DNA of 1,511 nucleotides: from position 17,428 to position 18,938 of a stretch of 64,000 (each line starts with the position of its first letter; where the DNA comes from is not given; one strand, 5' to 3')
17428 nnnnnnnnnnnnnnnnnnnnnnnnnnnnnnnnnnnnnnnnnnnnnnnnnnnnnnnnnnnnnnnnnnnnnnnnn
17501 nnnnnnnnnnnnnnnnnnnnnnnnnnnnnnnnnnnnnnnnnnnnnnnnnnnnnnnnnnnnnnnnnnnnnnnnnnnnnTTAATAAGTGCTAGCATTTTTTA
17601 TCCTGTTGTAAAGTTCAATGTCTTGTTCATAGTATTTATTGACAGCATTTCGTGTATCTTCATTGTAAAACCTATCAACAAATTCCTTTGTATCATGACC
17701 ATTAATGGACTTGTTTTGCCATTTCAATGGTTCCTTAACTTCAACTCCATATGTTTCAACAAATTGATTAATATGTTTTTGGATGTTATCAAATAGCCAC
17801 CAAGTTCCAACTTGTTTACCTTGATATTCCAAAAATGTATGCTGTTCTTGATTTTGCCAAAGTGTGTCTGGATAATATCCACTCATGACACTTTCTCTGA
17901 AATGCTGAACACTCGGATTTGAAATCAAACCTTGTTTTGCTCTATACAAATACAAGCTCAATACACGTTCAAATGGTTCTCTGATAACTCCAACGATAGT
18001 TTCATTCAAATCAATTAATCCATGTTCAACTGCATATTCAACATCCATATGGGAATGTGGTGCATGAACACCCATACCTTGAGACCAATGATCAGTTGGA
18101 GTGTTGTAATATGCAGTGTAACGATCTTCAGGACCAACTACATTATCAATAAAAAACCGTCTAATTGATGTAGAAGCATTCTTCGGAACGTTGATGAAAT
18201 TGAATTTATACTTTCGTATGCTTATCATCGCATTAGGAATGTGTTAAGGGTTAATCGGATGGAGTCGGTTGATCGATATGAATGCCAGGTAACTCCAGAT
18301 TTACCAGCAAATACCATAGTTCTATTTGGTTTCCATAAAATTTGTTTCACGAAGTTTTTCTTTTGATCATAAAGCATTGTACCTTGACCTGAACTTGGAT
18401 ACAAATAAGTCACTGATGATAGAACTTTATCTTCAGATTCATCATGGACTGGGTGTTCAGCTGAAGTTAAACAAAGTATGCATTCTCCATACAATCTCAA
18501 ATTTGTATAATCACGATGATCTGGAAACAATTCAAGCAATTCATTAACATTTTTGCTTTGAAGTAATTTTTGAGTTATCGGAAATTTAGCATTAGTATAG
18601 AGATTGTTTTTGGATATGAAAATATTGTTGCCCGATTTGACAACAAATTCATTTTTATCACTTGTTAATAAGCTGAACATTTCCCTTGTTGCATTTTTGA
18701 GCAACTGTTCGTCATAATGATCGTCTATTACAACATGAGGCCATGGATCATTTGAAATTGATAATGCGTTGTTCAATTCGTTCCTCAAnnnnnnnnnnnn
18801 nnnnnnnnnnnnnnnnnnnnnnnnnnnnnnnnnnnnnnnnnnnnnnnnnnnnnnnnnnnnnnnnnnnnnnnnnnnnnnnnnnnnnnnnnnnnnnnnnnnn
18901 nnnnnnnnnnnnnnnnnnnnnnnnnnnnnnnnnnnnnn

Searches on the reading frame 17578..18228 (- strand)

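Call 11: search_protein_families(library=pfam, proteins=[window:17578-18228:-], max_evalue=0.01)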
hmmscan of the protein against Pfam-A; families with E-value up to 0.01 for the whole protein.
window:17578-18228:- (216 aa): 1 family
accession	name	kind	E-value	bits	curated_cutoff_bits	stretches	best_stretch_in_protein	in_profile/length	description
PF03567.20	Sulfotransfer_2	-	8.3e-09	36.4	22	1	5-208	7-250/252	Sulfotransferase family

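Call 12: search_protein_families(library=phrogs, proteins=[window:17578-18228:-], max_evalue=0.01)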
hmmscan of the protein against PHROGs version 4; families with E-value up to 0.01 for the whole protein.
window:17578-18228:- (216 aa): 2 families
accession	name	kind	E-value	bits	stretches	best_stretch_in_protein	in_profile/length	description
phrog_3347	-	moron, auxiliary metabolic gene and host takeover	1.1e-06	29.7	1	3-207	5-213/219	Galactose-3-O-sulfotransferase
phrog_7056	-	unknown function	0.0032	18.7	0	174-210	7-43/60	-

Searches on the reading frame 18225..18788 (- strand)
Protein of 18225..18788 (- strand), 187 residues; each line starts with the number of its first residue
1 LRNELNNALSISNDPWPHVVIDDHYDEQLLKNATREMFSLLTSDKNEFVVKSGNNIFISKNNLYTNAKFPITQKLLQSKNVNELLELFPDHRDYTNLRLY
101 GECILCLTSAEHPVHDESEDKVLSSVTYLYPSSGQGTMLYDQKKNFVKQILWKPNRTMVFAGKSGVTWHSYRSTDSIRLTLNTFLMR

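Call 11: search_protein_families(library=pfam, proteins=[window:18225-18788:-], max_evalue=0.01)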
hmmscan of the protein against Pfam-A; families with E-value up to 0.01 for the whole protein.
window:18225-18788:- (187 aa): 0 families

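Call 12: search_protein_families(library=phrogs, proteins=[window:18225-18788:-], max_evalue=0.01)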
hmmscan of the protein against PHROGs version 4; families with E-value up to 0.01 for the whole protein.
window:18225-18788:- (187 aa): 1 family
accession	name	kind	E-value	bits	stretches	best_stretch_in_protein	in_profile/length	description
phrog_274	-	DNA, RNA and nucleotide metabolism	7.3e-05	23.7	1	49-182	48-174/192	DNA endonuclease V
